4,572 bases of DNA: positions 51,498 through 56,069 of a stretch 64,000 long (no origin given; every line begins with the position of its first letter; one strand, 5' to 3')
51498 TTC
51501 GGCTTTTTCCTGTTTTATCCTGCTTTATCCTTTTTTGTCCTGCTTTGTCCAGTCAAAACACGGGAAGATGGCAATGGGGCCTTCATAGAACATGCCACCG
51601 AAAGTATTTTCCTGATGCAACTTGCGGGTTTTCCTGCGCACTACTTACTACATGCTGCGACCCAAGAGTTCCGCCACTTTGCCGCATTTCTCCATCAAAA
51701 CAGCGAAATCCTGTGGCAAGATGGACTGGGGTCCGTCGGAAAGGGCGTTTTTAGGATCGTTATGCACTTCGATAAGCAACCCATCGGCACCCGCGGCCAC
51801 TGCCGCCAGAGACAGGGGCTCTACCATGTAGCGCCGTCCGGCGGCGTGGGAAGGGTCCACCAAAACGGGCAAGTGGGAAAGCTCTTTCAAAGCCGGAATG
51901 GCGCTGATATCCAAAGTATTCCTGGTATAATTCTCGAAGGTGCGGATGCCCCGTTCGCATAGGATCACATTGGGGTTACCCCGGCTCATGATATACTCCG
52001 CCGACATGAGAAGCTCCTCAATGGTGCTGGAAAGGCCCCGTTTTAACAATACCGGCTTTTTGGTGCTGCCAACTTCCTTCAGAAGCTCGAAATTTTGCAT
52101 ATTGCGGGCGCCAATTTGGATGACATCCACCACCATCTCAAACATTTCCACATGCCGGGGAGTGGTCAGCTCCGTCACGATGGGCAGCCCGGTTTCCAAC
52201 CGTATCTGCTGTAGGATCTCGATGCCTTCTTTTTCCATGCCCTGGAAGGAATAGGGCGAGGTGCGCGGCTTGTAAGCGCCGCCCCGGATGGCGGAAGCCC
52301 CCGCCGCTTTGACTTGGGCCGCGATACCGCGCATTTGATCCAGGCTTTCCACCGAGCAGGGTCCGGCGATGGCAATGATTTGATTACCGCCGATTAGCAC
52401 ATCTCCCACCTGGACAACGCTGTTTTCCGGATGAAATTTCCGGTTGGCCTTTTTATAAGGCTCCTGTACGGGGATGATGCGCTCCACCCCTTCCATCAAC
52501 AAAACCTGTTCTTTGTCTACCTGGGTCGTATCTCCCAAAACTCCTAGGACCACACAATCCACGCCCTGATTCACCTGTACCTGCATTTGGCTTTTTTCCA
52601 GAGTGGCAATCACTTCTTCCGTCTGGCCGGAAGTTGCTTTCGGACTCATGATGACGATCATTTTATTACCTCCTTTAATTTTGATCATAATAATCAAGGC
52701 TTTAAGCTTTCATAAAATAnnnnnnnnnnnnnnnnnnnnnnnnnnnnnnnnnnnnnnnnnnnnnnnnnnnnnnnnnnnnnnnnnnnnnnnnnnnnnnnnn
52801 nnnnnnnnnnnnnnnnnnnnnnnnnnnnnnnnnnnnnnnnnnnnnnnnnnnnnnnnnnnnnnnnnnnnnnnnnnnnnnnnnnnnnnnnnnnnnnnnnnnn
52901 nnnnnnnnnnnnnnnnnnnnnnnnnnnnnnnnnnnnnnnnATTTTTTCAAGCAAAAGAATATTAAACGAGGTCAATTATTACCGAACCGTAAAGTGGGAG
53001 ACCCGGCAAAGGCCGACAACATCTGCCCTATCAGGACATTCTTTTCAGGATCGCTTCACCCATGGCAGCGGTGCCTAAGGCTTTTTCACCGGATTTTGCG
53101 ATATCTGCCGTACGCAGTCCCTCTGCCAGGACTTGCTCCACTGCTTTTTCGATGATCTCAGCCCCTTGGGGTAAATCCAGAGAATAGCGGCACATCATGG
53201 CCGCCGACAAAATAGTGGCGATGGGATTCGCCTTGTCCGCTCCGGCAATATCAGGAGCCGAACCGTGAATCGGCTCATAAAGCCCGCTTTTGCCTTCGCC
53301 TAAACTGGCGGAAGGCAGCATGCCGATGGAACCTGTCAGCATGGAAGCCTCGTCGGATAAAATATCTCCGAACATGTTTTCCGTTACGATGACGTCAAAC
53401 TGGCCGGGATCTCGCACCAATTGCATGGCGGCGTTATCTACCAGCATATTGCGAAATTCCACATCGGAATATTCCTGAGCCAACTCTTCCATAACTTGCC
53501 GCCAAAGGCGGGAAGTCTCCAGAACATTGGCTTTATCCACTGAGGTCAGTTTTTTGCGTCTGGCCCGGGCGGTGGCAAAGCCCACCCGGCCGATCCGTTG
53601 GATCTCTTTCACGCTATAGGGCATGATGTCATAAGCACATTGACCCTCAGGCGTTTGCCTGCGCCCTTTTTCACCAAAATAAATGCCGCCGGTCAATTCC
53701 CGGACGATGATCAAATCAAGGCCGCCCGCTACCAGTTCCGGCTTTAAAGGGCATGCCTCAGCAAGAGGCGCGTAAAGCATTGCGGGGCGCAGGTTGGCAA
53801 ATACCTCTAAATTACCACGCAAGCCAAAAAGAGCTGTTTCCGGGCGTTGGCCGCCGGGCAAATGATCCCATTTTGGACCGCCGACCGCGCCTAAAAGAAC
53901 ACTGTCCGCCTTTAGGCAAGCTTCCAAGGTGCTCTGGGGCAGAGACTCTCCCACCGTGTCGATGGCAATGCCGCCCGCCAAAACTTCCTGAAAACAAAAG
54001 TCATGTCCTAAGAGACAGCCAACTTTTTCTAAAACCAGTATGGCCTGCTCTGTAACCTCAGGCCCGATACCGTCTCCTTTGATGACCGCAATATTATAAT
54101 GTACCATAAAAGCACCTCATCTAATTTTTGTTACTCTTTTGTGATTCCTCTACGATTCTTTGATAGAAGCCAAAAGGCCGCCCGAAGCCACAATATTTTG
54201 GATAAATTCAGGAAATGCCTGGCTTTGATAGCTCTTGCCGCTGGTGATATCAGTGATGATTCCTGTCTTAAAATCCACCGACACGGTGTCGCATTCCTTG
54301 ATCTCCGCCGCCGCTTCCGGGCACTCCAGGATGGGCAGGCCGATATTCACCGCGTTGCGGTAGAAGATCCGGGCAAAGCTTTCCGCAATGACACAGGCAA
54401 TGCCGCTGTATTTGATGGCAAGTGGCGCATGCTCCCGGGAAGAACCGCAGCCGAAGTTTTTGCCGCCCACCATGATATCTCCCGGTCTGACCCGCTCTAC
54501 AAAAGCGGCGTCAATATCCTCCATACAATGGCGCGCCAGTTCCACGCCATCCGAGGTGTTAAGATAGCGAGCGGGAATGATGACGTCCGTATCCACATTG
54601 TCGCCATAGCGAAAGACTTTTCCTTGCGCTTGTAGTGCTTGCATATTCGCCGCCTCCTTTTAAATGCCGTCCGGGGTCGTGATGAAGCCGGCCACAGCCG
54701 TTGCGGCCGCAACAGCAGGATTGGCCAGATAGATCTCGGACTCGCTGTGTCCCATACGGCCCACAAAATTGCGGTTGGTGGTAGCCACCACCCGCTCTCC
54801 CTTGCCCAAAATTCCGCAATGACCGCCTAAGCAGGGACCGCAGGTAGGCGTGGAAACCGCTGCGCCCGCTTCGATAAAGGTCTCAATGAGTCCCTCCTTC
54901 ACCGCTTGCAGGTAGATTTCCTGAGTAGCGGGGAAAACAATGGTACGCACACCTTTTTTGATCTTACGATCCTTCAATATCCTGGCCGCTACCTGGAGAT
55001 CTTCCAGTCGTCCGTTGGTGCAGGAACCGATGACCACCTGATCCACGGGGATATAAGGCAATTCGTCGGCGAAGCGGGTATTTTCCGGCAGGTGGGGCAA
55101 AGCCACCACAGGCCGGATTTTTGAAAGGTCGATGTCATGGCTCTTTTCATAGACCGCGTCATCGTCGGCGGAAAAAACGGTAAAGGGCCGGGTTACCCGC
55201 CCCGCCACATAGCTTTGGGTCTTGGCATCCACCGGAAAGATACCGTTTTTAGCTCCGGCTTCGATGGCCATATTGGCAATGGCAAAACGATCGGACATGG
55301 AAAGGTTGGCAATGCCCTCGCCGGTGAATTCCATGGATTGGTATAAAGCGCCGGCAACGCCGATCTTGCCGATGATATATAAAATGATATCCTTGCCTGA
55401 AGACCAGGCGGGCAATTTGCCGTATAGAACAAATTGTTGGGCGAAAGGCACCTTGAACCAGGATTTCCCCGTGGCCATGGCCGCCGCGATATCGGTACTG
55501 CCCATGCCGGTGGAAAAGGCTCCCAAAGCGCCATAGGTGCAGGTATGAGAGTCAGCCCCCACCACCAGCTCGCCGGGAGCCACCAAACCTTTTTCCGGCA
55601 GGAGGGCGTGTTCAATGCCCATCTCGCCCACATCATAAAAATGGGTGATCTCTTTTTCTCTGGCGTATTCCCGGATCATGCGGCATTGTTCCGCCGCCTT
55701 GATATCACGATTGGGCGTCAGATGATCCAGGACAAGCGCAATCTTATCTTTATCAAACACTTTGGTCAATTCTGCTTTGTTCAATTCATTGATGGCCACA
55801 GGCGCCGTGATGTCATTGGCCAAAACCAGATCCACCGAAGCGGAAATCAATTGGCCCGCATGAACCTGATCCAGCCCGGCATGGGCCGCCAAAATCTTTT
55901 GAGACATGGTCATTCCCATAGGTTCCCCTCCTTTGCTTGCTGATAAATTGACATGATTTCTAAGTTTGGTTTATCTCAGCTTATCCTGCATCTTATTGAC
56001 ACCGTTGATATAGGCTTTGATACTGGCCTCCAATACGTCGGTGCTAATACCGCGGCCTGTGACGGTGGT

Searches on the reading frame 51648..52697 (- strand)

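Call 86: search_protein_families(library=pfam, proteins=[window:51648-52697:-], max_evalue=0.00001)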
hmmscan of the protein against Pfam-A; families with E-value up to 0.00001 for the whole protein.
window:51648-52697:- (349 aa): 3 families
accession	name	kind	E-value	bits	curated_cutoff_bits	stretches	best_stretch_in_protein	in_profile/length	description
PF00793.26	DAHP_synth_1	-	2.3e-79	266.5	25.5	1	99-336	9-259/270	DAHP synthetase I family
PF18152.6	DAHP_snth_FXD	-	1.9e-17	63.3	27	1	13-79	1-67/67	DAHP synthase ferredoxin-like domain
PF03102.20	NeuB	-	4.8e-09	36.5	22.1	1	154-347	53-238/241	NeuB family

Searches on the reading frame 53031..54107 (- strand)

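Call 86: search_protein_families(library=pfam, proteins=[window:53031-54107:-], max_evalue=0.00001)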
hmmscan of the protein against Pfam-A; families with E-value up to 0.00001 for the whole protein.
window:53031-54107:- (358 aa): 1 family
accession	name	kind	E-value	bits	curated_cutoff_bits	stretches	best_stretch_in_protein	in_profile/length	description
PF00180.25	Iso_dh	-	1.6e-137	458.9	27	1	5-353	1-348/348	Isocitrate/isopropylmalate dehydrogenase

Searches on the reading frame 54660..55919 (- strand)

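Call 86: search_protein_families(library=pfam, proteins=[window:54660-55919:-], max_evalue=0.00001)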
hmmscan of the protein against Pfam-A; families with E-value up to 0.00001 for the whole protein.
window:54660-55919:- (419 aa): 1 family
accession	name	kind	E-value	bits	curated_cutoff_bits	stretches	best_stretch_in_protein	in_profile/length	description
PF00330.25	Aconitase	-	2e-100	337.4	28.7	2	7-280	1-299/463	Aconitase family (aconitate hydratase)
